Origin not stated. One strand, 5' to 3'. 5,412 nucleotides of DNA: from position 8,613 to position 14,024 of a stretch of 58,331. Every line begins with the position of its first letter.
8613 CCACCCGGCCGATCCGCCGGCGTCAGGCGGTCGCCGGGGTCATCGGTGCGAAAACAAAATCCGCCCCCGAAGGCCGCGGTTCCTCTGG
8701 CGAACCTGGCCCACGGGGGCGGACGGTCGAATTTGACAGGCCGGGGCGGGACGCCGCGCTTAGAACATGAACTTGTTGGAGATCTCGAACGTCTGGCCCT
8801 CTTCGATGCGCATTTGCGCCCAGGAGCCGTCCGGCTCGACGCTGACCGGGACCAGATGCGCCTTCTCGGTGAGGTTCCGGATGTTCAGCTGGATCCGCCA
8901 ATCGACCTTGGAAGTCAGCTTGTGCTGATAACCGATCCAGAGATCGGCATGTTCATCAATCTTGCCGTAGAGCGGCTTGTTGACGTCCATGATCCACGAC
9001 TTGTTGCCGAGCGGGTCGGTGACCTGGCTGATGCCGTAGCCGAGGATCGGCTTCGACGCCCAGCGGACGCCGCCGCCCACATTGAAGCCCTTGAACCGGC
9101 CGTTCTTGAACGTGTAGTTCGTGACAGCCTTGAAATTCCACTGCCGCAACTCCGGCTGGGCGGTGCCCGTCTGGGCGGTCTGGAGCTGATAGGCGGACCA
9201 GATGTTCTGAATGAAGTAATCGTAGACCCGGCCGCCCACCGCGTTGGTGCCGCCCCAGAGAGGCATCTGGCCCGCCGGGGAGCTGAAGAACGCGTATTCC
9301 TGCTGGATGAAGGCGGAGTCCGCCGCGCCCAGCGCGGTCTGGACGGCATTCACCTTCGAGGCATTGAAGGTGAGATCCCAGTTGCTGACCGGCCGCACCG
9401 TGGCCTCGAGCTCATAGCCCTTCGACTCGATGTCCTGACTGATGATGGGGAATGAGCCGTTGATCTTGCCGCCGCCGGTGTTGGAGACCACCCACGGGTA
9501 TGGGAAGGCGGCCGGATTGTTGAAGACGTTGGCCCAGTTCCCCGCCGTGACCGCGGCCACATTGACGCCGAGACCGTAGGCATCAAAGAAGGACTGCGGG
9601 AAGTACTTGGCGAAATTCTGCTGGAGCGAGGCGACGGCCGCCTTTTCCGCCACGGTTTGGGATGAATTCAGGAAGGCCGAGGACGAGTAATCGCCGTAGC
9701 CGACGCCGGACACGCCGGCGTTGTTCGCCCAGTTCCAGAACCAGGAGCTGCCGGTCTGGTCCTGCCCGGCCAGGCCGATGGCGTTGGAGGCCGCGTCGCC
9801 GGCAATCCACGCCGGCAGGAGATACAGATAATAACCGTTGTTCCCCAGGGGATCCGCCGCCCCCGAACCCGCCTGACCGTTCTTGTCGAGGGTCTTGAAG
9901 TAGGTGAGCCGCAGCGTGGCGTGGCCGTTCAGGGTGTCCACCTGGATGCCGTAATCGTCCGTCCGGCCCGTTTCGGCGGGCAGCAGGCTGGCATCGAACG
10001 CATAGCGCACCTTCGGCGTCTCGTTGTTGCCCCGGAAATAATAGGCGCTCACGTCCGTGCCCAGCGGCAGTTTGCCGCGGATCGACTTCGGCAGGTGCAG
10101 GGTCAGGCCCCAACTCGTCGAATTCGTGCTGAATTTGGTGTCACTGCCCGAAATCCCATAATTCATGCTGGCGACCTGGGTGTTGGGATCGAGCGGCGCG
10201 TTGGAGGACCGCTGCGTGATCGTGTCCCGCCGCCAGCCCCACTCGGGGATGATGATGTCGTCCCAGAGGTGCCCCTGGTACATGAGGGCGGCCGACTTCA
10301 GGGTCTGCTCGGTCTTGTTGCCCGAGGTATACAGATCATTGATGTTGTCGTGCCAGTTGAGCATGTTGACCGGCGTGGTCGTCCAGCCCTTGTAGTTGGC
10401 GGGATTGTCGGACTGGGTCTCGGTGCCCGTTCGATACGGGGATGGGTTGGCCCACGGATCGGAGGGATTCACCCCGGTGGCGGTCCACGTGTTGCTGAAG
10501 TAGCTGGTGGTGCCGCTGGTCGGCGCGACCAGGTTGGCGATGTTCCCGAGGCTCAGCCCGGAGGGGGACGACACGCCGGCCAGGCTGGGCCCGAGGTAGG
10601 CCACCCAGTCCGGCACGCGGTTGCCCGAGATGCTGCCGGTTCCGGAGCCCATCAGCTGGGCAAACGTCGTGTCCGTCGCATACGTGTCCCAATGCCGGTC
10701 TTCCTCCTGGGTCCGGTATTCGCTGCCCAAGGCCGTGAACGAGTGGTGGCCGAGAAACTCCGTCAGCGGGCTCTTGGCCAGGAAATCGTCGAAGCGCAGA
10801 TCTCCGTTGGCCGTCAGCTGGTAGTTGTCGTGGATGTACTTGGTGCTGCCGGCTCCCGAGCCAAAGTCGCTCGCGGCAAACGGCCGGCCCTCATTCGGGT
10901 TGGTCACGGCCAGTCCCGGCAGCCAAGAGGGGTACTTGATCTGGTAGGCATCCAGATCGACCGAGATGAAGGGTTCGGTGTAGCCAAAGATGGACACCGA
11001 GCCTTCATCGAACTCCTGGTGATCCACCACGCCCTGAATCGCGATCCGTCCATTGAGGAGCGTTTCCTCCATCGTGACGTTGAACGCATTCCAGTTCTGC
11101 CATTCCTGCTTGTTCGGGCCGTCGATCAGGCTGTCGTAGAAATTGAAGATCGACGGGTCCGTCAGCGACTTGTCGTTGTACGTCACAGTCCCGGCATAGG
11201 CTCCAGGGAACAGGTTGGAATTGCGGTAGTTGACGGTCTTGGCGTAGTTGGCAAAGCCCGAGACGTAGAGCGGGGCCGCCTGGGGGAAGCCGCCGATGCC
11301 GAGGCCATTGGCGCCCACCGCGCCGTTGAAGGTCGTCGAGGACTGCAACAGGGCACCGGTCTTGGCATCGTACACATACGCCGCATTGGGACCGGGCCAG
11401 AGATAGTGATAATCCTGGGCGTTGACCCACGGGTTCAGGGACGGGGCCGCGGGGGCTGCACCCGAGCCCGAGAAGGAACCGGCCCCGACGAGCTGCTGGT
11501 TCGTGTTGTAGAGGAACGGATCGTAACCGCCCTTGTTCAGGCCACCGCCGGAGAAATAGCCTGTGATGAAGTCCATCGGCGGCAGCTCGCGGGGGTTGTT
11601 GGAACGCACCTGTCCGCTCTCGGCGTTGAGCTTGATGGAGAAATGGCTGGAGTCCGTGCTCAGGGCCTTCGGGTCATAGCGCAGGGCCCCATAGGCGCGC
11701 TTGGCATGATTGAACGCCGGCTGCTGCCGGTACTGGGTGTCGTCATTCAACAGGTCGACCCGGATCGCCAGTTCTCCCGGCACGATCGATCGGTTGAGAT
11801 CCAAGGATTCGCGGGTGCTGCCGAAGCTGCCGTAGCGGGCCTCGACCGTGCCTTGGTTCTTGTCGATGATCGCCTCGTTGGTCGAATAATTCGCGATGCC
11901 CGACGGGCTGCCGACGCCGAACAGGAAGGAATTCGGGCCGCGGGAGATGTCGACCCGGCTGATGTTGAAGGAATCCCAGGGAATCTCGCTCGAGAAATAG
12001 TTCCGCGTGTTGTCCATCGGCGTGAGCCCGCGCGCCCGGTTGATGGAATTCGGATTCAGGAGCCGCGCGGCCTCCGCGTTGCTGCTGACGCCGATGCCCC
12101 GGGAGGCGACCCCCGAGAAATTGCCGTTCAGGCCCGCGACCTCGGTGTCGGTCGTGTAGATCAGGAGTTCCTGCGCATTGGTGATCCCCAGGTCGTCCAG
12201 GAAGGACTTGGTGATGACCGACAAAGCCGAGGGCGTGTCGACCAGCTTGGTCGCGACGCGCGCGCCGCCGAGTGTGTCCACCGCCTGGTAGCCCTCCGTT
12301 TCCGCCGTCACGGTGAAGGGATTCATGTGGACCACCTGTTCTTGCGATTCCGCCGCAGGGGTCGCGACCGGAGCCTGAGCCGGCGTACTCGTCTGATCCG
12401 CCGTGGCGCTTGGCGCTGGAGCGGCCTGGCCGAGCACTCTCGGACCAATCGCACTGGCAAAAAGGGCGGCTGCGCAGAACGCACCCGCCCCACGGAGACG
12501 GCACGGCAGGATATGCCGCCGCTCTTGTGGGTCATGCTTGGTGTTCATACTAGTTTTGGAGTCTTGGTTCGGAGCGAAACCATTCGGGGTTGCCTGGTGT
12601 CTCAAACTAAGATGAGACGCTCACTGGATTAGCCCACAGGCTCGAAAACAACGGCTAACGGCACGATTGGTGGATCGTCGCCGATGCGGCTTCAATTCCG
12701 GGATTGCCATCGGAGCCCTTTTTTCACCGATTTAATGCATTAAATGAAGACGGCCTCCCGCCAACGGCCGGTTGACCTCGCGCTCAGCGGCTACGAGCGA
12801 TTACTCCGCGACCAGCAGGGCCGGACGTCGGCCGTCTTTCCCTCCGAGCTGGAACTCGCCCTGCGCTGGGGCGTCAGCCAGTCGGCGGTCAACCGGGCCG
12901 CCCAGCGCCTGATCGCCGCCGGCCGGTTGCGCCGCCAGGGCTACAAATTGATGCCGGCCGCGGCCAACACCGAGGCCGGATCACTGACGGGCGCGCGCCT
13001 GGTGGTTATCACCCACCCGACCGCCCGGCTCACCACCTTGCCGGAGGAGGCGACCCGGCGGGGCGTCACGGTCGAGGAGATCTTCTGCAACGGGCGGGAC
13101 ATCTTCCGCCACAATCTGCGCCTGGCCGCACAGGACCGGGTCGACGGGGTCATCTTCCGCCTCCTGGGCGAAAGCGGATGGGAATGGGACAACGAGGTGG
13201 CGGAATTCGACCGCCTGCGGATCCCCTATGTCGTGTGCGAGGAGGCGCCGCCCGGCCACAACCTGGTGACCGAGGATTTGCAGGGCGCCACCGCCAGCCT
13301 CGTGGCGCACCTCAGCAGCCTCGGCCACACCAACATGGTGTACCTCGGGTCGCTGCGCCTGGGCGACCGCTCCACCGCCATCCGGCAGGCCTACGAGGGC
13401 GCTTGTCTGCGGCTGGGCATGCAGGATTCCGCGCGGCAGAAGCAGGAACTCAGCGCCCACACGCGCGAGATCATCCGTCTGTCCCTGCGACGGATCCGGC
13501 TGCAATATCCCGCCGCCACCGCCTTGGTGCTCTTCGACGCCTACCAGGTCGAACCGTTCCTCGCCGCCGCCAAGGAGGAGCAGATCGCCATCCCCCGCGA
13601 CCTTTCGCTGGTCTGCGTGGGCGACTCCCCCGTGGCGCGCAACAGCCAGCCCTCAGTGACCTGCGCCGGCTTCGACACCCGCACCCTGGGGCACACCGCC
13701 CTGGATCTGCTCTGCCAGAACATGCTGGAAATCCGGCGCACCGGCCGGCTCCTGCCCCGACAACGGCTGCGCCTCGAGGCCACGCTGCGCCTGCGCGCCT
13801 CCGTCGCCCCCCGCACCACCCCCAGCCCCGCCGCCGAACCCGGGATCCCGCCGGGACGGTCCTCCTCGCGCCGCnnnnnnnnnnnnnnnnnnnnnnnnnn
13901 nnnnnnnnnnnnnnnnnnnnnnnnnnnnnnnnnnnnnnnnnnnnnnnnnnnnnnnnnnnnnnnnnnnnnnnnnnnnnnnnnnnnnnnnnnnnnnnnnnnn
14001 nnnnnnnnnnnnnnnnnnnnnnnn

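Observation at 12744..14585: GntR-HTH + LacI-type sensor regulator fused to an unassigned ~200-aa C-terminal domain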

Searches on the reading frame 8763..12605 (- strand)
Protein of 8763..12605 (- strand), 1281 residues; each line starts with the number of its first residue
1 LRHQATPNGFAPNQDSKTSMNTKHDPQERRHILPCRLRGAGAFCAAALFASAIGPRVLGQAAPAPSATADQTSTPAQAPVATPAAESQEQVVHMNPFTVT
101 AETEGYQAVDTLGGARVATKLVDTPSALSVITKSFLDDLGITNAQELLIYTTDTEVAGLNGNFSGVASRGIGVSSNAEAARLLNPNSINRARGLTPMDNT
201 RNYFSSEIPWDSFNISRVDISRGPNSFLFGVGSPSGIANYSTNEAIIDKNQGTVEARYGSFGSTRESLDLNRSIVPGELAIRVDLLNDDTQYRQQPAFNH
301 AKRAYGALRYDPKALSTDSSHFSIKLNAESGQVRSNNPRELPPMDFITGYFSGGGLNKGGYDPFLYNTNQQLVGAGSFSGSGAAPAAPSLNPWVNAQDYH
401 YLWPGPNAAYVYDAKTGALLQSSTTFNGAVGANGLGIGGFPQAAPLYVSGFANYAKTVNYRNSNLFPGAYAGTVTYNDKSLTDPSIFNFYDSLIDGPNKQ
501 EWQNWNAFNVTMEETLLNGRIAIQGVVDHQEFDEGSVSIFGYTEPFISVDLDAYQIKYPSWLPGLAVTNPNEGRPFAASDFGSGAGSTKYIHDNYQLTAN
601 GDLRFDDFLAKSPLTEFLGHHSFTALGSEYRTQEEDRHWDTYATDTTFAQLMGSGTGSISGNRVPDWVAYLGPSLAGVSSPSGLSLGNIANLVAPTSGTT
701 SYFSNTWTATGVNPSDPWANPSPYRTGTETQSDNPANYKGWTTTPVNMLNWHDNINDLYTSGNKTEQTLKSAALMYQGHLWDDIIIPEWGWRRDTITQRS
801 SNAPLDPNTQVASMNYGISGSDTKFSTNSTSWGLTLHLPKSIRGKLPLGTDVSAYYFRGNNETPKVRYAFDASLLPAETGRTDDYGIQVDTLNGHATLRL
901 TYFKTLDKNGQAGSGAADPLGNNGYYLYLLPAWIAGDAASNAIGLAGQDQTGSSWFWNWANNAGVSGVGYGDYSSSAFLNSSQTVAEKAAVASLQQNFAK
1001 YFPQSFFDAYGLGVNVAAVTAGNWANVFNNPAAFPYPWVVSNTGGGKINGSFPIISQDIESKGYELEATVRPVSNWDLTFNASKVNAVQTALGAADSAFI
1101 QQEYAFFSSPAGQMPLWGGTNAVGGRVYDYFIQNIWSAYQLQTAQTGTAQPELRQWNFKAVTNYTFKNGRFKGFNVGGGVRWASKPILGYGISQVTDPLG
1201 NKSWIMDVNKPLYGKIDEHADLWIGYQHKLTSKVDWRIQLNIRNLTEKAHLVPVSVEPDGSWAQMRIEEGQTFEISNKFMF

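Call 16: search_protein_families(library=pfam, proteins=[window:8763-12605:-], max_evalue=0.001)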
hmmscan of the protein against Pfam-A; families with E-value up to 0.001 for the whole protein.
window:8763-12605:- (1281 aa): 1 family
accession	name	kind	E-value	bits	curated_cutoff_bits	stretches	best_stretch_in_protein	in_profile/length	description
PF07715.20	Plug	-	1.7e-09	38.6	23.9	1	121-237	2-107/107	TonB-dependent Receptor Plug Domain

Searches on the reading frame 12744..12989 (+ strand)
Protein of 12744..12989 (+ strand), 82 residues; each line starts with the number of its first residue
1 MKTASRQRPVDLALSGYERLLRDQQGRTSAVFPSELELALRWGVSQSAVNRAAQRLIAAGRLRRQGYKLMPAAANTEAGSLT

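Call 76: search_solved_structures(query=A3, max_evalue=1, show_alignments=2)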
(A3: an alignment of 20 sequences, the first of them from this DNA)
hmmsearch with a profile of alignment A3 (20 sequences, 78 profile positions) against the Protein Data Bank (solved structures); distinct sequences matched with E-value up to 1: 55.
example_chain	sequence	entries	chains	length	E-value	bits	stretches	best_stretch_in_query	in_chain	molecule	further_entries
6sbs_A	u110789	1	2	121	1.5e-08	37.5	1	12-60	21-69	Regulatory protein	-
5kvr_A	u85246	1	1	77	3e-08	36.6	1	11-63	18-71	Pyruvate dehydrogenase complex repressor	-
4u0y_A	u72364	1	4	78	1.2e-07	34.7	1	12-61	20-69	HTH-type transcriptional repressor YvoA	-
4egy_A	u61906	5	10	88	1.8e-07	34.1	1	11-59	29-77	Arabinose metabolism transcriptional repressor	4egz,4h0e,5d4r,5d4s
2wv0_A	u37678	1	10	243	3.4e-07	33.2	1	12-69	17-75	HTH-TYPE TRANSCRIPTIONAL REPRESSOR YVOA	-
4u0v_A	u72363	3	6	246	3.5e-07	33.2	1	12-69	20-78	HTH-type transcriptional repressor YvoA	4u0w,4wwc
1v4r_A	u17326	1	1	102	6.3e-07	32.4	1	10-64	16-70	Transcriptional Repressor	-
3f8m_A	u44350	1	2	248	1.2e-06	31.5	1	22-72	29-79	GntR-family protein transcriptional regulator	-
4n0b_A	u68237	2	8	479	1.3e-06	31.4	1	12-64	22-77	HTH-type transcriptional regulatory protein GabR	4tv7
4mgr_A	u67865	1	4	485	1.3e-06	31.4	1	12-64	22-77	HTH-type transcriptional regulatory protein GabR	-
8pqm_A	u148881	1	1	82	7.9e-06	28.9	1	3-60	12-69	FadR family transcriptional regulator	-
7pq9_AAA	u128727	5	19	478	8.2e-06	28.8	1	24-64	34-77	PLP-dependent aminotransferase family protein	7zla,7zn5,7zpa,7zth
9i0v_A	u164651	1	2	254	9.4e-06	28.6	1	21-75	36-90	HTH-type transcriptional repressor DasR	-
4zs8_A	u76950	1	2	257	9.6e-06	28.6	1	21-75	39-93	HTH-type transcriptional repressor DasR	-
2di3_A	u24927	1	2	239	1.7e-05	27.8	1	16-59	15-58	Bacterial regulatory proteins, GntR family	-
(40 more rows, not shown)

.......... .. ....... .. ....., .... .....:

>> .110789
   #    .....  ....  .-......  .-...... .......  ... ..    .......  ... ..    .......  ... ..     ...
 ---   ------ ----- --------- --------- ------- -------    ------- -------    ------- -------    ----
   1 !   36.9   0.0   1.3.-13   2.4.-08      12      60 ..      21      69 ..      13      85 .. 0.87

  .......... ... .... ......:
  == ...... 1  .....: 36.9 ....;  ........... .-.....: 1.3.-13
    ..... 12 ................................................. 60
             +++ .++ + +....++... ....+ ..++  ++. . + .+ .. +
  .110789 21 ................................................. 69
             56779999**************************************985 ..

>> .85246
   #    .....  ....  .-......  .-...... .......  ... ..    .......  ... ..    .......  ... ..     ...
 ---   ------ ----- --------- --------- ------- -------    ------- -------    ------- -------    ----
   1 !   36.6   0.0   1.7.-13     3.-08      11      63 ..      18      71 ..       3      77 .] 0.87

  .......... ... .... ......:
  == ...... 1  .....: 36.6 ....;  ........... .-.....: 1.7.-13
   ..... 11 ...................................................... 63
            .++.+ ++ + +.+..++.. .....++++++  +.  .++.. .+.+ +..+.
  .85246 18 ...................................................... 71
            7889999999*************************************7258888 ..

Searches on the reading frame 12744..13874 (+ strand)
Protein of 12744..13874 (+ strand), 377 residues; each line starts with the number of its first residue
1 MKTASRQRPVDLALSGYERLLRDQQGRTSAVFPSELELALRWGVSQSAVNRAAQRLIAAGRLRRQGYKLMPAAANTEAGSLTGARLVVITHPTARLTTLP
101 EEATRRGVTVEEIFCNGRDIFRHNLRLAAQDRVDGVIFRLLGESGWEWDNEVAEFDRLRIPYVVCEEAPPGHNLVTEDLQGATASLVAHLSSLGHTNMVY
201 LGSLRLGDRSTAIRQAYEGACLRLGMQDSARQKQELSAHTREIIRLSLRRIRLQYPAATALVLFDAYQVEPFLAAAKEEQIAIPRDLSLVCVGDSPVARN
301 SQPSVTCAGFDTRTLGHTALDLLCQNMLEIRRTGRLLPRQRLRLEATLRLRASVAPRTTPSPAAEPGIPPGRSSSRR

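Call 65: find_homologous_proteins(query=window:12744-13874:+, max_evalue=1e-10)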
Query window:12744-13874:+ (377 aa): 45 proteins with E <= 1e-10 among 8000 candidates.
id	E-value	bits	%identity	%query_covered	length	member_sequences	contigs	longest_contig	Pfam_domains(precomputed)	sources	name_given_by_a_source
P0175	6.1e-242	820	100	100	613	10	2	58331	PF13377.13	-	-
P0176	2.9e-190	650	81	100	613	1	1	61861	PF13377.13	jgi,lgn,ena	-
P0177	3.1e-172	591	76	95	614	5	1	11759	PF13377.13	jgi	jgi:DNA-binding LacI/PurR family transcriptional regulator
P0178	1.6e-170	585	72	100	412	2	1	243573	PF13377.13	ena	-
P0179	1.0e-165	569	72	100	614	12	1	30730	PF13377.13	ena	-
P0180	1.6e-164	565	70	99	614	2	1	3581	PF13377.13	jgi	jgi:DNA-binding LacI/PurR family transcriptional regulator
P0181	2.0e-157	542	70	97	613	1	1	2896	PF13377.13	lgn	-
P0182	7.7e-148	510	68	94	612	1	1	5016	PF13377.13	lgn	-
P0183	5.5e-147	508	64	100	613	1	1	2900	PF13377.13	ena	-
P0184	9.5e-147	507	68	96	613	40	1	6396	PF13377.13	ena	-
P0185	2.6e-144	499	67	95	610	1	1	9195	PF13377.13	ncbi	-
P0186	3.1e-144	498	66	100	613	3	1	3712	PF13377.13,PF00532.28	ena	-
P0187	2.9e-142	492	64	97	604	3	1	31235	PF13377.13,PF00392.28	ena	-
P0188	1.0e-140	487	67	95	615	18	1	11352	PF13377.13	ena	-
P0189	8.8e-138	477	71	85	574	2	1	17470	PF13377.13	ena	-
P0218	1.9e-60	223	39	95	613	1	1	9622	PF13377.13,PF00392.28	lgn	-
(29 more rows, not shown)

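Call 66: find_encoding_contigs(protein=P0178, flank=6000, max_places=1)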
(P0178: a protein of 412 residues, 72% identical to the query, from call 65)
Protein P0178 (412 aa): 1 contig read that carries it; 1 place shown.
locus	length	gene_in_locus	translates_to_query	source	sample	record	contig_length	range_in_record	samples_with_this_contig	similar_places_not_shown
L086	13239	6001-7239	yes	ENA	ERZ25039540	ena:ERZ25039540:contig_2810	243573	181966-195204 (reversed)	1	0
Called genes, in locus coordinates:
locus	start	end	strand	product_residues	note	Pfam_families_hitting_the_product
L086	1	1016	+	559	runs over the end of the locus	PF01120:Alpha_L_fucos, PF16757:Fucosidase_C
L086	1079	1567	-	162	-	PF04073:tRNA_edit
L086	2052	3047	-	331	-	-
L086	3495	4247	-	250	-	-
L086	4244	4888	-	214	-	-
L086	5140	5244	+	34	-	-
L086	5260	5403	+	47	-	-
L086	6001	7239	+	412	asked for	PF13377:Peripla_BP_3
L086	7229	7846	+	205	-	-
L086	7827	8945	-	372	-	PF00356:LacI, PF13407:Peripla_BP_4 (weak), PF00532:Peripla_BP_1, PF13377:Peripla_BP_3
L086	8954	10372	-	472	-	PF01055:Glyco_hydro_31_2nd, PF21365:Glyco_hydro_31_3rd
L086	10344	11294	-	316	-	PF13802:Gal_mutarotas_2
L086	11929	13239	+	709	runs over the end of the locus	PF15902:Sortilin-Vps10 (faint), PF02012:BNR (faint)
